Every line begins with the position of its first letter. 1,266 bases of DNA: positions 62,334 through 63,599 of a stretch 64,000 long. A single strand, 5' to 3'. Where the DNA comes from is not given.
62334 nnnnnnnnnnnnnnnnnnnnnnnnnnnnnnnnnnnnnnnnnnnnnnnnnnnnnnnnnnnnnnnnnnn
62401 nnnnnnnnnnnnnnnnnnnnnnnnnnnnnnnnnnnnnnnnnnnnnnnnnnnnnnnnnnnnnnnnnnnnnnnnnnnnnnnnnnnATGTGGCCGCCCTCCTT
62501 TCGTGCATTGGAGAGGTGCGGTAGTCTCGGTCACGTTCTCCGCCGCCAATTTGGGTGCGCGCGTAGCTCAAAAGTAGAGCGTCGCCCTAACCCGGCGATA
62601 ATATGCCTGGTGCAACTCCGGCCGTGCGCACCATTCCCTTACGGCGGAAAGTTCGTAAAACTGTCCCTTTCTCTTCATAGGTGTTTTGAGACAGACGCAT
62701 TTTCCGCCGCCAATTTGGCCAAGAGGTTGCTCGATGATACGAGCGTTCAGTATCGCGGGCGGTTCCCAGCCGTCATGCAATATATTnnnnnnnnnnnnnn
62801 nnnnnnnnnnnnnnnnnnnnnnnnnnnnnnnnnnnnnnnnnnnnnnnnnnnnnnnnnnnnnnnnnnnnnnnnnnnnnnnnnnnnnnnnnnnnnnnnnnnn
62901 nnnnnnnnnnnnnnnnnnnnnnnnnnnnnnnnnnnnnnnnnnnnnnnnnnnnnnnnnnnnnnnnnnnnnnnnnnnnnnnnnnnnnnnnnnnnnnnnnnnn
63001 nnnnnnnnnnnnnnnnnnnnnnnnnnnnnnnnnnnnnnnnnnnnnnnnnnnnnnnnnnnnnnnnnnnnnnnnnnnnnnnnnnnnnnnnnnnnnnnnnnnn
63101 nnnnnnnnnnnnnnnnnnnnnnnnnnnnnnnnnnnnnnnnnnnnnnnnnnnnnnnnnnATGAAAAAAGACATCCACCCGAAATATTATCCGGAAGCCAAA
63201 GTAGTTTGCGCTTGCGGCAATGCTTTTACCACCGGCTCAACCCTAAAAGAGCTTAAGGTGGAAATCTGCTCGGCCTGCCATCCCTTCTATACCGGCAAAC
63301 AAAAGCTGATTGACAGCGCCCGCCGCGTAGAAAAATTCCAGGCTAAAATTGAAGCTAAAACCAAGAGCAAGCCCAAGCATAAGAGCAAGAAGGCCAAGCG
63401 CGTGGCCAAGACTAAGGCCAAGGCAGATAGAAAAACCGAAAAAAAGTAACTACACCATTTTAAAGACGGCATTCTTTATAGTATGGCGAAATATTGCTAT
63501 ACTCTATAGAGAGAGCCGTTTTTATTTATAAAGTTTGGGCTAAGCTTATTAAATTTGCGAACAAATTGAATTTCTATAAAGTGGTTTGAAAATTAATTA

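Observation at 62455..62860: Tandem [hairpin-CCA][tRNA-like] modules downstream of tRNA-Arg: a GC-rich tRNA-mimic array with no ORF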

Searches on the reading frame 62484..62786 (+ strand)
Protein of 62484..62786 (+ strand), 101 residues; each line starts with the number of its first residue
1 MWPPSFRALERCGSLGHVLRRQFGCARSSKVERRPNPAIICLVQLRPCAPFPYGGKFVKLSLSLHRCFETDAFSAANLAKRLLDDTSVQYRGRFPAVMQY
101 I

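Call 67: search_protein_families(library=pfam, proteins=[window:62484-62786:+], max_evalue=0.01)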
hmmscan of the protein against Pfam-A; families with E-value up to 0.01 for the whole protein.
window:62484-62786:+ (101 aa): 0 families

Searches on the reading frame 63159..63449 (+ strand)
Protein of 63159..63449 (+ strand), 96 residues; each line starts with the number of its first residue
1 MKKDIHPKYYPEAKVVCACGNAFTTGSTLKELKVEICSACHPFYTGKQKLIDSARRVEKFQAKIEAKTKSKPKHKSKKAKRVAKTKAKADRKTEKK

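Call 11: find_encoding_contigs(protein=window:63159-63449:+, flank=3000, max_places=10)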
Protein window:63159-63449:+ (96 aa): 1 contig read that carries it; 1 place shown.
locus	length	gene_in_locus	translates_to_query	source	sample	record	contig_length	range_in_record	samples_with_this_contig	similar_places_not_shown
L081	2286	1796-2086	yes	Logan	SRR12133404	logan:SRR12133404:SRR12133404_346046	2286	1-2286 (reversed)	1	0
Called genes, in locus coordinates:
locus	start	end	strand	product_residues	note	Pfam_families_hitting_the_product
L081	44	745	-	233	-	PF00318:Ribosomal_S2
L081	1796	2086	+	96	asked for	PF01197:Ribosomal_L31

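Call 35: find_homologous_proteins(query=window:63159-63449:+, max_evalue=1e-20)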
Query window:63159-63449:+ (96 aa): 4867 proteins with E <= 1e-20 among 8000 candidates; the best 120 are listed.
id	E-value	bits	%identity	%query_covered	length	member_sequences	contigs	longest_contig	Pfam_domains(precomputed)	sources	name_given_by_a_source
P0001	8.1e-54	197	100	100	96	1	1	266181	PF01197.24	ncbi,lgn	-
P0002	9.8e-49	181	89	100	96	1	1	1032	PF01197.24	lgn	-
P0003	1.6e-48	180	91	100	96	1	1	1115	PF01197.24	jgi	-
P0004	1.5e-47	177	91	100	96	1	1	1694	PF01197.24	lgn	-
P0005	1.7e-47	177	87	79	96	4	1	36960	PF01197.24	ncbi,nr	ncbi:MAG: 50S ribosomal protein L31 [Patescibacteria group bacterium]|nr:50S ribosomal protein L31 [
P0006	8.1e-47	175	85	100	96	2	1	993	PF01197.24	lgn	-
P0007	8.9e-47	175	92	80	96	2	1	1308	PF01197.24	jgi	-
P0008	1.0e-46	174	87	79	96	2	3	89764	PF01197.24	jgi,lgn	-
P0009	1.4e-46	174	86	100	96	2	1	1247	PF01197.24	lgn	-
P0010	1.6e-46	174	84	100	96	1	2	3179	PF01197.24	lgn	-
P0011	2.3e-46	173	88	100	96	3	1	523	PF01197.24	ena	-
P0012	3.8e-46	173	88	100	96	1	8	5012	PF01197.24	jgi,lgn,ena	-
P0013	5.7e-46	172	91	69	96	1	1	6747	PF01197.24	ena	-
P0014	8.1e-46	172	93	64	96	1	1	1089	PF01197.24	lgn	-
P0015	1.6e-45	171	86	79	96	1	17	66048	PF01197.24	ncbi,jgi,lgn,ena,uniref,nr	ncbi:50S ribosomal protein L31 [Candidatus Falkowbacteria bacterium RIFCSPLOWO2_12_FULL_45_13]|unire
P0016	1.7e-45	171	90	100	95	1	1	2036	PF01197.24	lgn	-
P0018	4.9e-45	169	85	100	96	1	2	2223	PF01197.24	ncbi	-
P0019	9.6e-45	168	82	100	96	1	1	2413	PF01197.24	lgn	-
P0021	1.5e-44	168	87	79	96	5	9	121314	PF01197.24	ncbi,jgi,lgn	jgi:large subunit ribosomal protein L31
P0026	2.9e-44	167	84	79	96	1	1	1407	PF01197.24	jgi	jgi:large subunit ribosomal protein L31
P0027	3.8e-44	166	87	81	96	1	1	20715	PF01197.24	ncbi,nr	ncbi:MAG: 50S ribosomal protein L31 [Patescibacteria group bacterium]|nr:50S ribosomal protein L31 [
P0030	7.9e-44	165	92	64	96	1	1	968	PF01197.24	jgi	jgi:large subunit ribosomal protein L31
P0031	8.7e-44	165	83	100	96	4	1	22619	PF01197.24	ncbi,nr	ncbi:MAG: 50S ribosomal protein L31 [bacterium]|nr:50S ribosomal protein L31 [bacterium]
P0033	1.2e-43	165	83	85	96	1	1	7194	PF01197.24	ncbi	ncbi:MAG: 50S ribosomal protein L31 [Candidatus Falkowbacteria bacterium]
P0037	1.7e-43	164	84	79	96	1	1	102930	PF01197.24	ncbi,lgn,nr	ncbi:MAG: 50S ribosomal protein L31 [bacterium]|nr:50S ribosomal protein L31 [bacterium]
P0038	2.6e-43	164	90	64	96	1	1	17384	PF01197.24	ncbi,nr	ncbi:MAG: 50S ribosomal protein L31 [Parcubacteria group bacterium]|nr:50S ribosomal protein L31 [Pa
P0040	3.6e-43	163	83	79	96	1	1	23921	PF01197.24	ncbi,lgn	ncbi:MAG: 50S ribosomal protein L31 [bacterium]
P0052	2.1e-41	158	80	100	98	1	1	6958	PF01197.24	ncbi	ncbi:MAG: 50S ribosomal protein L31 [Candidatus Falkowbacteria bacterium]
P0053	2.1e-41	157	79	85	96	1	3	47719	PF01197.24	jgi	jgi:large subunit ribosomal protein L31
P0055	4.3e-41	156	80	84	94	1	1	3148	PF01197.24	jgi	jgi:large subunit ribosomal protein L31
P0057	7.3e-41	156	83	79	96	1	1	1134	PF01197.24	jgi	jgi:large subunit ribosomal protein L31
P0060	1.4e-40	155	79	100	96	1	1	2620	PF01197.24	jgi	jgi:large subunit ribosomal protein L31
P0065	4.4e-40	153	85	78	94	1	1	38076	PF01197.24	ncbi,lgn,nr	ncbi:MAG: 50S ribosomal protein L31 [bacterium]|nr:50S ribosomal protein L31 [bacterium]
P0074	1.6e-39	151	78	100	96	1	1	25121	PF01197.24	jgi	jgi:large subunit ribosomal protein L31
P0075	1.9e-39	151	77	100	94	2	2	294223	PF01197.24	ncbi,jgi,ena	ncbi:MAG: 50S ribosomal protein L31 [Patescibacteria group bacterium]|jgi:large subunit ribosomal pr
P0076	2.0e-39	151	74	98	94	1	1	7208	PF01197.24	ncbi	ncbi:MAG: 50S ribosomal protein L31 [Patescibacteria group bacterium]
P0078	3.1e-39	151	86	73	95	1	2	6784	PF01197.24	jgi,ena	jgi:large subunit ribosomal protein L31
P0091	6.5e-38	146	87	64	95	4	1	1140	PF01197.24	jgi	jgi:large subunit ribosomal protein L31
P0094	8.3e-38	146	78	84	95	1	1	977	PF01197.24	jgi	jgi:large subunit ribosomal protein L31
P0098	2.0e-37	145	74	99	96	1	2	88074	PF01197.24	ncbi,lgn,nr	ncbi:MAG: 50S ribosomal protein L31 [Patescibacteria group bacterium]|nr:50S ribosomal protein L31 [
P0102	3.3e-37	144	70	100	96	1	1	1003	PF01197.24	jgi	jgi:large subunit ribosomal protein L31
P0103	3.5e-37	144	78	93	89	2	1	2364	PF01197.24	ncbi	ncbi:MAG: 50S ribosomal protein L31, partial [Patescibacteria group bacterium]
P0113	1.7e-36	142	71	97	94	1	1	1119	PF01197.24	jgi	jgi:large subunit ribosomal protein L31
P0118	3.3e-36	141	83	73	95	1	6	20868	PF01197.24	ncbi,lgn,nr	ncbi:50S ribosomal protein L31 [Patescibacteria group bacterium]|nr:50S ribosomal protein L31 [Pates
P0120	3.6e-36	141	78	76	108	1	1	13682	PF01197.24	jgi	jgi:large subunit ribosomal protein L31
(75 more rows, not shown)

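Call 36: find_encoding_contigs(protein=P0004, flank=3000, max_places=4)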
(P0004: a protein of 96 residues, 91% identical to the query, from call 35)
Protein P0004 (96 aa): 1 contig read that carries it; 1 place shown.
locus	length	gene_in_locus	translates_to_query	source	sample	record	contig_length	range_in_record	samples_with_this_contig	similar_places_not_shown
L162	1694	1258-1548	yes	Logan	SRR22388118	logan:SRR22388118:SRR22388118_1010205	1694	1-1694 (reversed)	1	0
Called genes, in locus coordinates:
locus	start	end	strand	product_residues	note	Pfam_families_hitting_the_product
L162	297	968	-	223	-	-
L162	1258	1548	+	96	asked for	PF01197:Ribosomal_L31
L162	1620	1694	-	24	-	?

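Call 37: find_encoding_contigs(protein=P0010, flank=3000, max_places=4)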
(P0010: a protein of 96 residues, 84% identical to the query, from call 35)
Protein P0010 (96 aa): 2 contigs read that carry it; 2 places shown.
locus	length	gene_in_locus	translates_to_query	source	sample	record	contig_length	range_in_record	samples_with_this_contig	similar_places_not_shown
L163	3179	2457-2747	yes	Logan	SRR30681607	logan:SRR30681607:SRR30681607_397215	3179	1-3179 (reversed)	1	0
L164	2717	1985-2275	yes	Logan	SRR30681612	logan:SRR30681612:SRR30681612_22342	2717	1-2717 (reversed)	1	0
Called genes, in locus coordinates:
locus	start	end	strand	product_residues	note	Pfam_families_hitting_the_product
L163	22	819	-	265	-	PF00889:EF_TS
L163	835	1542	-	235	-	PF00318:Ribosomal_S2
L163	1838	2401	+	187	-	-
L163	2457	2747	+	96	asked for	PF01197:Ribosomal_L31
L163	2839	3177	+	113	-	?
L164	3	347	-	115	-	?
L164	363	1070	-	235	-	PF00318:Ribosomal_S2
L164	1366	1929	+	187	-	-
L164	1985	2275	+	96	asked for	PF01197:Ribosomal_L31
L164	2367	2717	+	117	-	?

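Call 38: find_encoding_contigs(protein=P0012, flank=3000, max_places=4)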
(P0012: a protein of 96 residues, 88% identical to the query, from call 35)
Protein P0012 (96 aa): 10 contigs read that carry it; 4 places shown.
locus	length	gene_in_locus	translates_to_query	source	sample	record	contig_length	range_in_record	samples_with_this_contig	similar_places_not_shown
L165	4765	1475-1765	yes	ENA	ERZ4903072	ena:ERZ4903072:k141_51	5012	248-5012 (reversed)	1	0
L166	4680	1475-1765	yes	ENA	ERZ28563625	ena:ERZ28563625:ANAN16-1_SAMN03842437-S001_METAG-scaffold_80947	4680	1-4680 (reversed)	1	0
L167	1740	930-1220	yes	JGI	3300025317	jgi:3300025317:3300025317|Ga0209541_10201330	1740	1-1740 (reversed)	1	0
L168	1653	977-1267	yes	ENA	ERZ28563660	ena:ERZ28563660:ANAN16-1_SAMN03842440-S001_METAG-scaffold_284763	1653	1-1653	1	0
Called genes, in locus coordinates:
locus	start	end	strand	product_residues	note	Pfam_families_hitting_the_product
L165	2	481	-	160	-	?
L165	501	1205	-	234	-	PF00318:Ribosomal_S2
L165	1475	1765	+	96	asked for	PF01197:Ribosomal_L31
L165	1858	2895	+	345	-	PF03462:PCRF, PF00472:RF-1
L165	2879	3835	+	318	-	PF17827:PrmC_N, PF02384:N6_Mtase, PF06325:PrmA (weak), PF09445:Methyltransf_15 (weak), PF13649:Methyltransf_25 (weak), PF13847:Methyltransf_31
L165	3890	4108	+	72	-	-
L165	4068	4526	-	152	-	PF07963:N_methyl (weak)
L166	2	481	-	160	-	?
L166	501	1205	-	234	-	PF00318:Ribosomal_S2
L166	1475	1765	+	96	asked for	PF01197:Ribosomal_L31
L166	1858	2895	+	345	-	PF03462:PCRF, PF00472:RF-1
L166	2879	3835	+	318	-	PF17827:PrmC_N, PF02384:N6_Mtase, PF06325:PrmA (weak), PF09445:Methyltransf_15 (weak), PF13649:Methyltransf_25 (weak), PF13847:Methyltransf_31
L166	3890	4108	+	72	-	-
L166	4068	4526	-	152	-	PF07963:N_methyl (weak)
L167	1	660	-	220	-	?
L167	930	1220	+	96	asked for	PF01197:Ribosomal_L31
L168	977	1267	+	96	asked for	PF01197:Ribosomal_L31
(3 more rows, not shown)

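Call 39: find_encoding_contigs(protein=P0016, flank=3000, max_places=4)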
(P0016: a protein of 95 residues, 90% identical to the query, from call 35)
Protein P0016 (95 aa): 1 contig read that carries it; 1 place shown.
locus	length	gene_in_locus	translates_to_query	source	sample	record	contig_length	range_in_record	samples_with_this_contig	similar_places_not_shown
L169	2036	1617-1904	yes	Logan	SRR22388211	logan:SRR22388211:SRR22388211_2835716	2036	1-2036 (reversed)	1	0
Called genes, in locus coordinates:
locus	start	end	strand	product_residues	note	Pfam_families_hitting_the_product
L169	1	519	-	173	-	?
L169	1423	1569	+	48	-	-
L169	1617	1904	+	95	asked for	PF01197:Ribosomal_L31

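Call 41: find_encoding_contigs(protein=P0002, flank=3000, max_places=3)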
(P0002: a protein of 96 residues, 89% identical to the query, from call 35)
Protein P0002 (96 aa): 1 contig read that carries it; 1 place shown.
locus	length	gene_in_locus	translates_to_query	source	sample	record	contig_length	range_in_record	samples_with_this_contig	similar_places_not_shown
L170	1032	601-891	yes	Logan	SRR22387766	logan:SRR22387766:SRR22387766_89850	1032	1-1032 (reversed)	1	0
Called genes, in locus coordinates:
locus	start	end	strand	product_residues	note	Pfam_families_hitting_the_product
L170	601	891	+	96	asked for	PF01197:Ribosomal_L31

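Call 42: find_encoding_contigs(protein=P0003, flank=3000, max_places=3)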
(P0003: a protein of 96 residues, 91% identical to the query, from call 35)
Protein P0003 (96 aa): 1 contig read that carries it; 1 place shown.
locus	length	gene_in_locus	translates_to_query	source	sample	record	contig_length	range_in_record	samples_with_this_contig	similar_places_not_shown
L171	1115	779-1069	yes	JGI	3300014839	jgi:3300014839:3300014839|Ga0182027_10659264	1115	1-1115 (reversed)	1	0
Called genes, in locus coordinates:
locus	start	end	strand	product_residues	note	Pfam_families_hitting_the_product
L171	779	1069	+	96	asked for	PF01197:Ribosomal_L31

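Call 43: find_encoding_contigs(protein=P0018, flank=3000, max_places=3)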
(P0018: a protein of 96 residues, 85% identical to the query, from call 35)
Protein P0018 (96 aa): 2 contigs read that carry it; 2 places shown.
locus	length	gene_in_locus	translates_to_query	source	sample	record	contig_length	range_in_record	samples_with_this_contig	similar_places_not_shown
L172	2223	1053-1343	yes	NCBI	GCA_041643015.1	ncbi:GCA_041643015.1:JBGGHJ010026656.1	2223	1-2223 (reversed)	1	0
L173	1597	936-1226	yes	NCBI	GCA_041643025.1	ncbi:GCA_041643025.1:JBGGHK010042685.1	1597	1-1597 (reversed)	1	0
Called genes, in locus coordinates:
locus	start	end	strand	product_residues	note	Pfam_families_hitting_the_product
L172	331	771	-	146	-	-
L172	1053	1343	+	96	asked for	PF01197:Ribosomal_L31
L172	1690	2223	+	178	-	?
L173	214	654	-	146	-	-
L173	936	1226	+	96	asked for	PF01197:Ribosomal_L31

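Call 44: find_encoding_contigs(protein=P0019, flank=3000, max_places=3)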
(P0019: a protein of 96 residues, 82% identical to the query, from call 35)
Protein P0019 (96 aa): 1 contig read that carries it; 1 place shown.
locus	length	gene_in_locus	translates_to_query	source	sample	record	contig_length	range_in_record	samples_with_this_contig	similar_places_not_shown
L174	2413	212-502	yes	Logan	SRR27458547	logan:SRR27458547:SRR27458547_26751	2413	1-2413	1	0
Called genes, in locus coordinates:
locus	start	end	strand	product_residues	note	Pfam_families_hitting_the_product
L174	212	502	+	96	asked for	PF01197:Ribosomal_L31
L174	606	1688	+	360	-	PF03462:PCRF, PF16326:ABC_tran_CTD (faint), PF00472:RF-1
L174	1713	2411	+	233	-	?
